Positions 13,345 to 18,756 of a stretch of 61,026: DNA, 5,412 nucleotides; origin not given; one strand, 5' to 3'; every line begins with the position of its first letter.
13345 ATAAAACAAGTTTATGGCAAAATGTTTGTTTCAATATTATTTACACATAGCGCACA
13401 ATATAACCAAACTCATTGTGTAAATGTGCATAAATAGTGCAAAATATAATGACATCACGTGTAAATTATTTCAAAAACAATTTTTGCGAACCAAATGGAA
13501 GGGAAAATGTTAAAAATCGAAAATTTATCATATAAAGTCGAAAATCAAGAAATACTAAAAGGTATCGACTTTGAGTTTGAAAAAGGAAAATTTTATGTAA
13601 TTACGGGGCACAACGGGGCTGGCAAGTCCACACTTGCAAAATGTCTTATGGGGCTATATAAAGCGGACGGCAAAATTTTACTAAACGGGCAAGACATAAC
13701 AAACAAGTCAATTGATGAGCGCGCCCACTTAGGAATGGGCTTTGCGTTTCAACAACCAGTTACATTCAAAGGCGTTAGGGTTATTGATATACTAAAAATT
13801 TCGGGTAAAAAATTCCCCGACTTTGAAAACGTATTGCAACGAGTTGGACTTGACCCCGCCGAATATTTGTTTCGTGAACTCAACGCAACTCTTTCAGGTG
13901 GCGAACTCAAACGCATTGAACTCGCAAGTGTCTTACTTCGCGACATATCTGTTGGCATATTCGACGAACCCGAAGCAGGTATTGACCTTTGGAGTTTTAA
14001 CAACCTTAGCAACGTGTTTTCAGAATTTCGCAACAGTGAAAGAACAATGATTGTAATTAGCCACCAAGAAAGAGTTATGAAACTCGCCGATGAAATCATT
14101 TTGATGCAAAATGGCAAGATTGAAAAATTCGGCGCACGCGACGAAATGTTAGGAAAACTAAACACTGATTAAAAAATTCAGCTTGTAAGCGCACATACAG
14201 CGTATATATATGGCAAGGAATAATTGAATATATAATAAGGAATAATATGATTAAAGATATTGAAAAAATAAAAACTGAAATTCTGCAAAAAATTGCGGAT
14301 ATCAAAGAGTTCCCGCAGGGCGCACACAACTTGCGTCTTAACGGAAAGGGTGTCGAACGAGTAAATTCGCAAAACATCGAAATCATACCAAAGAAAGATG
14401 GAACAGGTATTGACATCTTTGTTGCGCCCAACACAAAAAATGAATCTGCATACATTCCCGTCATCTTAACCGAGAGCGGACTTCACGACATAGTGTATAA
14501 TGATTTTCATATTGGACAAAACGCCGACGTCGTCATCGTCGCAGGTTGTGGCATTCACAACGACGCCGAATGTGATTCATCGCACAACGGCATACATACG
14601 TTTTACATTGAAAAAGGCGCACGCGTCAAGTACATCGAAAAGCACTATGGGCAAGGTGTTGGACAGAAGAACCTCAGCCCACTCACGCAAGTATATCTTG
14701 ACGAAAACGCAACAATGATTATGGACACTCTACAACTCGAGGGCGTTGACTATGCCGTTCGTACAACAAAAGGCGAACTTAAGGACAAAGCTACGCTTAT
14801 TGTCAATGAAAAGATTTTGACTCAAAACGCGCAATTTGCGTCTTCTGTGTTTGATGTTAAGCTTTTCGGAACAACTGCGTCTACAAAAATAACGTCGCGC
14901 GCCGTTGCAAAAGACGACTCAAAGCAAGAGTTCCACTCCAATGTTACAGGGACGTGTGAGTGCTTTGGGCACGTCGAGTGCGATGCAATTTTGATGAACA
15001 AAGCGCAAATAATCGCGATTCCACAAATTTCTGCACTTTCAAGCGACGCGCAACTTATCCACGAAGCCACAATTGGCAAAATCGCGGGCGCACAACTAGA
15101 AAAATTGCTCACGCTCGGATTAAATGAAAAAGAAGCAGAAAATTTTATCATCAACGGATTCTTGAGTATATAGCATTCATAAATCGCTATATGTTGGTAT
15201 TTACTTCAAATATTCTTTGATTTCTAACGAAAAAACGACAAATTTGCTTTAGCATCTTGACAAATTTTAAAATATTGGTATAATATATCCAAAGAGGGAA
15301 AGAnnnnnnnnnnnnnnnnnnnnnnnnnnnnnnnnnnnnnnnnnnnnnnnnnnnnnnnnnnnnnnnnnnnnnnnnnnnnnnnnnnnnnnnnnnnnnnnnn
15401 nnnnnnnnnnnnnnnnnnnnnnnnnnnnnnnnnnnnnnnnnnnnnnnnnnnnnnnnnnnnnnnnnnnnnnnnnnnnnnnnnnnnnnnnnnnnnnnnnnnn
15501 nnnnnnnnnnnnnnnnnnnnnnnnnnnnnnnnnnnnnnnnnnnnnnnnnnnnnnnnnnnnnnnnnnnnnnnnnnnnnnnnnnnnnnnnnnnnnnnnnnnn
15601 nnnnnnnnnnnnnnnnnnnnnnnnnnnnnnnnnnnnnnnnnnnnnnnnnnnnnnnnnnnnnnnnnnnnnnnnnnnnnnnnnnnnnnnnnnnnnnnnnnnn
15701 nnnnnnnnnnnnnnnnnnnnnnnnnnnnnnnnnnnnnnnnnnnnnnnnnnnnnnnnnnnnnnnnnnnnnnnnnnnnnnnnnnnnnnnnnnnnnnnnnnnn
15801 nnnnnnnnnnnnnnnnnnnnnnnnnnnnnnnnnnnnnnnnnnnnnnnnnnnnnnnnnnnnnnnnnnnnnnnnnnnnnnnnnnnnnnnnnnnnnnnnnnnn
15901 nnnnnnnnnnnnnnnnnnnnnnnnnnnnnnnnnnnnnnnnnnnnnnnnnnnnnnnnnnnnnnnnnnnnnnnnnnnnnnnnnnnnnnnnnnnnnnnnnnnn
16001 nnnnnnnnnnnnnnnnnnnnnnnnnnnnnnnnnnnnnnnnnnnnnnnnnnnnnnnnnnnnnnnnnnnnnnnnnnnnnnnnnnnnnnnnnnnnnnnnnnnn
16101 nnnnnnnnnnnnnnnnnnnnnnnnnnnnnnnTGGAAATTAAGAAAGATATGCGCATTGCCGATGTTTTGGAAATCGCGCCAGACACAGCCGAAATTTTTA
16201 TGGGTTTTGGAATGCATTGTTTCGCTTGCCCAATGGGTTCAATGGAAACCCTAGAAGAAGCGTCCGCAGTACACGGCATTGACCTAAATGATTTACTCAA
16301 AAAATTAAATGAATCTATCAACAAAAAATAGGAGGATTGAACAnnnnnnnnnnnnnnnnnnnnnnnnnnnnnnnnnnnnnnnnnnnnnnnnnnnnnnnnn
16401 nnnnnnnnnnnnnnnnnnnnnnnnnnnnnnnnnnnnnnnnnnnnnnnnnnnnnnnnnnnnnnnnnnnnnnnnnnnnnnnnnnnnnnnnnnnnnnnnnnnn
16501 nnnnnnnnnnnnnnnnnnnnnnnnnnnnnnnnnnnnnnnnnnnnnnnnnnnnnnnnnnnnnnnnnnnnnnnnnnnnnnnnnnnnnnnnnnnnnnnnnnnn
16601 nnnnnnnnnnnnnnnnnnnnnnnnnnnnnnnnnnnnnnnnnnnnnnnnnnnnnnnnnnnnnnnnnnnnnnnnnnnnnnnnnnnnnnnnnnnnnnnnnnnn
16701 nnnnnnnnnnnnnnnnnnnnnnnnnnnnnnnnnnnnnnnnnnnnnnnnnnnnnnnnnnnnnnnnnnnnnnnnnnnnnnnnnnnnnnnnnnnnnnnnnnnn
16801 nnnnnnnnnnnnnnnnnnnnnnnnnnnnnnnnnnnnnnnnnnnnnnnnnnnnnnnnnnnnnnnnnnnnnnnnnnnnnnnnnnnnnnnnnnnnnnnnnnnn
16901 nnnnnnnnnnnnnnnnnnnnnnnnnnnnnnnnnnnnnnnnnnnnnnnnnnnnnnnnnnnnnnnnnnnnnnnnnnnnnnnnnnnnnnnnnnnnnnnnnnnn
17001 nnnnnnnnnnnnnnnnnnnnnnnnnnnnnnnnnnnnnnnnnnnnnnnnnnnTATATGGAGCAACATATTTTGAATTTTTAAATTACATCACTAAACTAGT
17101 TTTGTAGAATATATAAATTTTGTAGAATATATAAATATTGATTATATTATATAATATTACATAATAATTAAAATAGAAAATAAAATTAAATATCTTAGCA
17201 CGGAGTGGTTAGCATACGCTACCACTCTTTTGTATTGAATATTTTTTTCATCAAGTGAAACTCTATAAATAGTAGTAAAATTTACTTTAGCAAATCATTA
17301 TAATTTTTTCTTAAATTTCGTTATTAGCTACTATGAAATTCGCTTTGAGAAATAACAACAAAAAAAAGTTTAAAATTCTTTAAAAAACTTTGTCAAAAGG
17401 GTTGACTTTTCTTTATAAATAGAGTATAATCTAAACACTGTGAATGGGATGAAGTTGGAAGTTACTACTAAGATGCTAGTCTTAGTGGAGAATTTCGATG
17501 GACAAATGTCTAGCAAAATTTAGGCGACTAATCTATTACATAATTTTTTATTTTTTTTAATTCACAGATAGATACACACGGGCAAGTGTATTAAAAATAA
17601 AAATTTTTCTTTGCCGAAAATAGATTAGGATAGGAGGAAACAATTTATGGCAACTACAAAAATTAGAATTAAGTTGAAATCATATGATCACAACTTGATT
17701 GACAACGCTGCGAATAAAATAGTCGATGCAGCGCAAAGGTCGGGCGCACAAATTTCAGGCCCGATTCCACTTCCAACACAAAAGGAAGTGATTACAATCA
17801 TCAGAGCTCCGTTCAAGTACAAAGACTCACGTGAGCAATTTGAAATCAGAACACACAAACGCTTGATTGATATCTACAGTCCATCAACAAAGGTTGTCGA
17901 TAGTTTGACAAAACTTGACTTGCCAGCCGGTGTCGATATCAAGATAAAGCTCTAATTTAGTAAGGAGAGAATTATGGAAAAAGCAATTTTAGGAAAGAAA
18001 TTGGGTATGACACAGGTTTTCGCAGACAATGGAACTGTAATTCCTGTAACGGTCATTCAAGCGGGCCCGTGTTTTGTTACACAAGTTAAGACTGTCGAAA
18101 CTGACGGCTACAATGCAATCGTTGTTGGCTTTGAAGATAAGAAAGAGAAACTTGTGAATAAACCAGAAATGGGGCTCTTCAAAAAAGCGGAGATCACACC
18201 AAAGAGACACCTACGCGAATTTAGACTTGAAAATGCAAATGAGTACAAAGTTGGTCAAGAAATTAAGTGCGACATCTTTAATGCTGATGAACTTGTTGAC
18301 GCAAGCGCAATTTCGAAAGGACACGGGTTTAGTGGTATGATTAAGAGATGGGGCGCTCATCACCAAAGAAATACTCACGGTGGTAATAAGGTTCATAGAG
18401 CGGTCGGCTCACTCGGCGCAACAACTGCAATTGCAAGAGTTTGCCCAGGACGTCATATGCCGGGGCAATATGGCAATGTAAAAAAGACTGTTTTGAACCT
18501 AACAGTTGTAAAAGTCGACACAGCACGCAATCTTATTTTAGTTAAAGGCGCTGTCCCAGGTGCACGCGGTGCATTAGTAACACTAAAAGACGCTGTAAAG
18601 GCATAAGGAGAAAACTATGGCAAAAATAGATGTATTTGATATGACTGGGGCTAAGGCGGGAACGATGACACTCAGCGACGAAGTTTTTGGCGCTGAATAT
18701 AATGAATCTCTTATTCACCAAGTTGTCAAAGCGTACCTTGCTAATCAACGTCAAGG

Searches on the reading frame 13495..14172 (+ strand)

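Call 32: search_protein_families(library=pfam, proteins=[window:13495-14172:+], max_evalue=0.1)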
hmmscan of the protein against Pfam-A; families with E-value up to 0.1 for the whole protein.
window:13495-14172:+ (225 aa): 15 families
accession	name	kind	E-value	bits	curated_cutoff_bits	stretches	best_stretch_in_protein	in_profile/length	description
PF00005.33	ABC_tran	-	1.2e-26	94.3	25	1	21-160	1-136/137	ABC transporter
PF02463.25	SMC_N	-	4.8e-09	36.4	40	2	86-205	135-212/220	RecF/RecN/SMC N terminal domain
PF13304.12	AAA_21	-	7e-07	30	27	2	33-54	1-22/304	AAA domain, putative AbiEii toxin, Type IV TA system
PF13476.12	AAA_23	-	6e-06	27.5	27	1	21-52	10-40/201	AAA domain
PF20720.3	nSTAND3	-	0.0002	21.6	27.2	1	29-63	15-49/155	Novel STAND NTPase 3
PF13555.12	AAA_29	-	0.00028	21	27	1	17-49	8-40/61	P-loop containing region of AAA domain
PF13401.12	AAA_22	-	0.0028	18.4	27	1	31-70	5-33/130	AAA domain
PF09818.15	ABC_ATPase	-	0.0029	17.1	23.2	0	183-214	225-256/283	P-loop domain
PF03193.22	RsgA_GTPase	-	0.0033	17.7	30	1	10-53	86-128/174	RsgA GTPase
PF13514.12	AAA_27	-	0.018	15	22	1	24-52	19-47/206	AAA domain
PF13191.12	AAA_16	-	0.027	15.4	32.6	1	32-59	25-52/167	AAA ATPase domain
PF13173.12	AAA_14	-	0.033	14.7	27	1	32-76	3-48/129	AAA domain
PF00004.35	AAA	-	0.05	14.5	21.2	0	35-77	2-43/131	ATPase family associated with various cellular activities (AAA)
PF05970.20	PIF1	-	0.056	13.5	25.9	0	17-64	6-55/223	PIF1-like helicase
PF13175.12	AAA_15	-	0.077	13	32.1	1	24-58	17-50/374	AAA ATPase domain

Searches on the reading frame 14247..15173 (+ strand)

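Call 32: search_protein_families(library=pfam, proteins=[window:14247-15173:+], max_evalue=0.1)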
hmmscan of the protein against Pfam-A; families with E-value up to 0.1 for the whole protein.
window:14247-15173:+ (308 aa): 1 family
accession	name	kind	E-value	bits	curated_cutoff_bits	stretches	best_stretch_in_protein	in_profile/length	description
PF01458.23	SUFBD_core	-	1.7e-17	64.1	27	1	88-305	17-232/232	SUF system FeS cluster assembly, SufBD core domain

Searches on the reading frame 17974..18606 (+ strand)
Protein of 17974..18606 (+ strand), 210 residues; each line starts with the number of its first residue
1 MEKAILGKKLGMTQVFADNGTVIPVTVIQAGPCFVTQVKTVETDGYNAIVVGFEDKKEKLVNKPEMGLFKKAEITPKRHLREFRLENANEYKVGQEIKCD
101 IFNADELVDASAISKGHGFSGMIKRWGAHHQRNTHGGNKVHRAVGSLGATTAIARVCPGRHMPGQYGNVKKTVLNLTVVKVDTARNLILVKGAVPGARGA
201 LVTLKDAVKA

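Call 64: search_protein_families(library=ncbifam, proteins=[window:17974-18606:+], max_evalue=0.00001)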
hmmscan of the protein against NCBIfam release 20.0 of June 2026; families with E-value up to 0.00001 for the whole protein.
window:17974-18606:+ (210 aa): 3 families
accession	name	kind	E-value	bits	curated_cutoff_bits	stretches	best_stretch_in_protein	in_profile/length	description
TIGR03625.1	L3_bact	equivalog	1.8e-81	272.8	142.9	1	5-205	2-202/202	50S ribosomal protein L3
TIGR03626.1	L3_arch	equivalog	4.9e-22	78.2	308.7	1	84-193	171-279/331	50S ribosomal protein L3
NF003261.0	PRK04231.1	equivalog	7.1e-20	71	341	1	87-183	182-277/342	50S ribosomal protein L3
